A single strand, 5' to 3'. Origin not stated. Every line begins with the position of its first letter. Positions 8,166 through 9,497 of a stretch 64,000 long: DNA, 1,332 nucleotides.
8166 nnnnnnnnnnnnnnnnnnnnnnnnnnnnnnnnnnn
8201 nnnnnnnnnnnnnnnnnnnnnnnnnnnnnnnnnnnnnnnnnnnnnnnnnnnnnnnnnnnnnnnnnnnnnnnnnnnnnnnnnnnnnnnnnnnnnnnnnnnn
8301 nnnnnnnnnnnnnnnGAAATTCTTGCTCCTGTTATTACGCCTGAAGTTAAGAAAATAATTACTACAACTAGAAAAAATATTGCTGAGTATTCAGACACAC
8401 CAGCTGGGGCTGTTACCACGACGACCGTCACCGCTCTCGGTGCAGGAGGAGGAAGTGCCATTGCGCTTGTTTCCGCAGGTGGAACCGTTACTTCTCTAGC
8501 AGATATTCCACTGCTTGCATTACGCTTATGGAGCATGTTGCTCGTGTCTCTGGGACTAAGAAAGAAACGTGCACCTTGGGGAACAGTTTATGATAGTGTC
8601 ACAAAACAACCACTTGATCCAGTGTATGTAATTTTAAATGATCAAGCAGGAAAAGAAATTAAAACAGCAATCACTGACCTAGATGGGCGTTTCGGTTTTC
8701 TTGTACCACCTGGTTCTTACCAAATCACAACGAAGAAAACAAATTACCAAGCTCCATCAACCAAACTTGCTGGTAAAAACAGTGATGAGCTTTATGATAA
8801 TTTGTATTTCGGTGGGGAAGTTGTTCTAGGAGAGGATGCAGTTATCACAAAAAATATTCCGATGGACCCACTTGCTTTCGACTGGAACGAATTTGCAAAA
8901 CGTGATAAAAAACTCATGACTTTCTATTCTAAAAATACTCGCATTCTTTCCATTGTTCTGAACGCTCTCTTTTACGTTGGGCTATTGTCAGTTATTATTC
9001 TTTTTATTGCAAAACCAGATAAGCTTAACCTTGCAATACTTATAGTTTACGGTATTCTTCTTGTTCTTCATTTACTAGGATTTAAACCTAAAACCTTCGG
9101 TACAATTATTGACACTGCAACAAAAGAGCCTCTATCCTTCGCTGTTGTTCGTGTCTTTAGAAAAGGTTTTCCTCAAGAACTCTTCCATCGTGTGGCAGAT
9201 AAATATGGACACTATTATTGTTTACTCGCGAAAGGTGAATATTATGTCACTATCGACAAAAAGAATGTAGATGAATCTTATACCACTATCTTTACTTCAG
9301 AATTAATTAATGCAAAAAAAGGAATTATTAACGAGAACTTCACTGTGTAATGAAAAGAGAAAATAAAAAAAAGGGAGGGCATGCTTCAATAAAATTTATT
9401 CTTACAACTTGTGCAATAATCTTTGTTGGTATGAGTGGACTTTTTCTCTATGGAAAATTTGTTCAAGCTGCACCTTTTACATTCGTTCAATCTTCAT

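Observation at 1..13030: Three co-oriented giant surface proteins (13 kb), with two YVTN-propeller paralogs flanking a Cys-rich multi-domain membrane protein.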

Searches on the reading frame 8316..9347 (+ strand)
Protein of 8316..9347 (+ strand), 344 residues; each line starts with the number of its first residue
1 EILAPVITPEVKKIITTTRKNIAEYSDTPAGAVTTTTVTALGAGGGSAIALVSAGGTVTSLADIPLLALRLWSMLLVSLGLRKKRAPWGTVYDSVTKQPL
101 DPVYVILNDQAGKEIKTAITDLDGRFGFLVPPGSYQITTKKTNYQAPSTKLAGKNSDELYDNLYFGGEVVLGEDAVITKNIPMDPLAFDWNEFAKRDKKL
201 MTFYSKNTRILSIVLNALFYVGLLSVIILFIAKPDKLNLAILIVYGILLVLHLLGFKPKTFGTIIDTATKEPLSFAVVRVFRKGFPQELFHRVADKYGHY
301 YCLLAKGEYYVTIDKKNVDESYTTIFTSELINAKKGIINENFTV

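Call 32: search_protein_representatives(protein=window:8316-9347:+)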
Query: 344 residues. Proteins with E-value up to 0.001 (for the whole library): 3815; up to 1e-10: 2845; up to 1e-30: 930. The best 150 are listed.
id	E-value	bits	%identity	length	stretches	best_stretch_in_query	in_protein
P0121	1.2e-221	751.2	100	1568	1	1-344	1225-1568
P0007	6.2e-188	640.3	82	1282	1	4-343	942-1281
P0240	1.9e-144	497.4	66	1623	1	13-344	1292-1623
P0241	1.8e-140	484.4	64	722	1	15-343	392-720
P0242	3.6e-139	480.1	63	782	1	13-344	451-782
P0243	1.6e-135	468.0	60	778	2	13-344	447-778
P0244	1.3e-118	412.5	57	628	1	24-344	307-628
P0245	6.2e-104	364.2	52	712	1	19-343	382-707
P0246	2.0e-101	356.0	49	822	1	20-343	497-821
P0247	3.7e-100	351.9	50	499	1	13-343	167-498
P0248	1.4e-99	349.9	48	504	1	14-344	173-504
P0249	6.0e-99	347.9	50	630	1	14-343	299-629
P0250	7.9e-99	347.5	52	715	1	20-343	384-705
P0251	4.9e-98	344.9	46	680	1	12-343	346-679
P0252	2.1e-97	342.8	50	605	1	22-344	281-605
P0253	3.4e-97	342.1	47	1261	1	11-339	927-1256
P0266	2.0e-94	333.0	48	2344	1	18-342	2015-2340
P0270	1.0e-93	330.7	47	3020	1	14-343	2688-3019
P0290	4.2e-91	322.1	44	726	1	8-344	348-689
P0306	3.8e-90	318.9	45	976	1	13-344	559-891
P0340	2.9e-86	306.2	47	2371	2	17-344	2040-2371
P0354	2.0e-85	303.4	49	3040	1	59-343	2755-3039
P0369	2.1e-84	300.1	43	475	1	2-343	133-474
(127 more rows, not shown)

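Call 46: predict_structure(alignment_id=A2)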
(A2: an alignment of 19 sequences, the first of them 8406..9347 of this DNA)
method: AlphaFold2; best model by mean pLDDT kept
length: 314 residues; sequences in the alignment: 19
mean_pLDDT: 65.2   pTM: 0.35
mean pLDDT of the five models: 65.2, 62.8, 62.1, 61.8, 59.7
residues with pLDDT >= 90: 10; 70-90: 142; 50-70: 82; < 50: 80
segments of 3 or more residues with pLDDT < 50: 1-36, 50-70, 160-175, 225-227
pLDDT, mean of each block of 10 residues (from residue 1): 36 38 36 50 56 36 33 72 76 63 76 61 55 64 62 55 45 49 74 85 84 82 60 86 84 81 80 82 83 86 81 87
secondary structure, 60 per line:
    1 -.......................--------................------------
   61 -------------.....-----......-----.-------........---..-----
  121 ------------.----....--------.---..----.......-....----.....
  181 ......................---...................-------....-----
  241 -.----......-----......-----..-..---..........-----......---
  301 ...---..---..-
elements in order: H2-24 H33-48 E74-78 E84-89 E103-110 E138-141 H160-166 H168-171 H176-202 H206-224 E232-235 E247-252 E258-263 E277-286 E292-297 E301-303

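Call 49: list_cluster_members(proteins=[P0240, P0245, P0253, P0266, P0270, P0290, P0306, P0340, P0354, P0369])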
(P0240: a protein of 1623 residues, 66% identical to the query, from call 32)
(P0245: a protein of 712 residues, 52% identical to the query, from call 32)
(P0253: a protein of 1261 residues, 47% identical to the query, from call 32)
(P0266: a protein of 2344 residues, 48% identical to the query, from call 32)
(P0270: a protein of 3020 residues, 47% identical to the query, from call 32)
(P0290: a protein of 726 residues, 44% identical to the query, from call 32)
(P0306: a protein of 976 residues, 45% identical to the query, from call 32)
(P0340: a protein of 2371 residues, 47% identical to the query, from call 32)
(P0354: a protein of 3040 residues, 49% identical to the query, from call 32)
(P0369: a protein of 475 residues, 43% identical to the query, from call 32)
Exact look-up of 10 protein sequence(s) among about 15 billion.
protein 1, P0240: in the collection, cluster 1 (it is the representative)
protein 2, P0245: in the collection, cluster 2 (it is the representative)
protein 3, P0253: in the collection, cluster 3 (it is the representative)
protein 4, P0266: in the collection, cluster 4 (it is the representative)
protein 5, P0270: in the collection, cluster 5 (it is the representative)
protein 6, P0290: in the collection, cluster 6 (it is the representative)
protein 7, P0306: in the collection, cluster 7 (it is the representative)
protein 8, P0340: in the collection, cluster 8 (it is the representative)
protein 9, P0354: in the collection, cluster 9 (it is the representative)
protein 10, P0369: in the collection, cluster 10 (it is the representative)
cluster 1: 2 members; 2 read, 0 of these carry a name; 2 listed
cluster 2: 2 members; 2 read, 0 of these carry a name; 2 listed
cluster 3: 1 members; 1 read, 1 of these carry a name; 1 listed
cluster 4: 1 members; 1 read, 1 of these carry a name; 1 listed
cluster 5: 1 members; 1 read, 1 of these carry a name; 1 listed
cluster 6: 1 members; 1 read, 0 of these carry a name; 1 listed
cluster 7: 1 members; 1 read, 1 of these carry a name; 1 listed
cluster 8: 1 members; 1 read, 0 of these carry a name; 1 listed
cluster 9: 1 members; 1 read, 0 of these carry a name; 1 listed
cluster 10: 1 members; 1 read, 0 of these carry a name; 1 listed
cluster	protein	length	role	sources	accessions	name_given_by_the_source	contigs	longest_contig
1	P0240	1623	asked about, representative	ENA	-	-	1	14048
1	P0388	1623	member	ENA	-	-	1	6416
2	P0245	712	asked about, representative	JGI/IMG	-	-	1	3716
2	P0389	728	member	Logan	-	-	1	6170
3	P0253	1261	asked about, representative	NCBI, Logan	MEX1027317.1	MAG: fibronectin type III domain-containing protein [Candidatus Paceibacterota bacterium]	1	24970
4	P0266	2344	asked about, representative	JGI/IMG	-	alpha-tubulin suppressor-like RCC1 family protein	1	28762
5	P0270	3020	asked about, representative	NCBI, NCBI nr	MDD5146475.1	MAG: fibronectin type III domain-containing protein [Candidatus Pacebacteria bacterium] | fibronectin type III domain-containing protein [Candidatus Paceibacterota bacterium]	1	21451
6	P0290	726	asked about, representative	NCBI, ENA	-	-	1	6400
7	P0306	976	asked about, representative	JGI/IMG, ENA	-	hypothetical protein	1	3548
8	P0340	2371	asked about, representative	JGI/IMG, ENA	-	-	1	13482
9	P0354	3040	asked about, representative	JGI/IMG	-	-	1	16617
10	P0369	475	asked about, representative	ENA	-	-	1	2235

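Call 50: fold_search(model_id=the predicted structure, library=pdb)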
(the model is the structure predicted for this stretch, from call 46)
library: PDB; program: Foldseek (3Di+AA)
matches with E <= 10: 998; with E <= 0.001: 0
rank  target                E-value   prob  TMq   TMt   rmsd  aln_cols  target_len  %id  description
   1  9h7e_A                1.4e-03  1.00  0.17  0.42   5.1        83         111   20  Human Transthyretin in Complex with 4-pyridin-3-ylbenzoic acid (released 2025-03-12)
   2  4mrb_B                1.6e-03  1.00  0.16  0.43   5.1        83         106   20  Wild Type Human Transthyretin pH 7.5 (released 2014-01-08)
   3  2f8i_B                1.7e-03  1.00  0.16  0.41   5.7        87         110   18  Human transthyretin (TTR) complexed with Benzoxazole (released 2005-12-20)
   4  2flm_B                1.7e-03  1.00  0.16  0.40   5.7        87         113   18  Human transthyretin (TTR) complexed with bivalant amyloid inhibitor (6 carbon linker) (released 2006-02-28)
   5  8hy4_A                1.7e-03  1.00  0.16  0.40   5.3        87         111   21  Crystal structure of human transthyretin variant A97S at pH 7.6 (released 2023-05-03)
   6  9h7g_B                1.8e-03  1.00  0.17  0.42   5.1        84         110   20  Human Transthyretin in Complex with 1H-indole-3-carbonitrile (released 2025-03-12)
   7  9h7d_B                1.8e-03  1.00  0.16  0.44   5.3        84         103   20  Human Transthyretin in Complex with 2-(phenylamino)benzoic acid (released 2025-03-12)
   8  5ek8                  2.0e-03  1.00  0.18  0.09   6.7       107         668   15  Crystal structure of a 9R-lipoxygenase from Cyanothece PCC8801 at 2.7 Angstroms (released 2015-12-23)
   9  9h7c_B                2.1e-03  1.00  0.16  0.41   5.2        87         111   20  Human Transthyretin in Complex with 4-(1H-imidazol-1-yl)phenol (released 2025-03-12)
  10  4q14_A                2.3e-03  1.00  0.20  0.48   5.4       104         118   17  Crystal structure of 5-hydroxyisourate hydrolase from Brucella melitensis (released 2014-05-21)
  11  3glz_B                2.3e-03  1.00  0.16  0.42   5.6        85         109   19  Human Transthyretin (TTR) complexed with(E)-3-(2-(trifluoromethyl)benzylideneaminooxy)propanoic acid (inhibitor 11) (released 2009-07-28)
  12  2b9a_A                2.3e-03  1.00  0.16  0.41   5.7        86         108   19  Human transthyretin (TTR) complexed with diflunisal analogues- TTR.3',5'-difluorobiphenyl-4-carboxylic acid (released 2005-10-25)
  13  4hiq_B                2.3e-03  1.00  0.16  0.39   5.7        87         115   18  The Structure of V122I Mutant Transthyretin in Complex with AG10 (released 2013-06-05)
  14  2h0e_B                2.5e-03  1.00  0.20  0.50   5.3       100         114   16  Crystal Structure of PucM in the absence of substrate (released 2006-06-27)
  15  1iii_A                2.5e-03  1.00  0.16  0.39   5.7        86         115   19  CRYSTAL STRUCTURE OF THE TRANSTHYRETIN MUTANT TTR Y114C-DATA COLLECTED AT ROOM TEMPERATURE (released 2002-11-15)
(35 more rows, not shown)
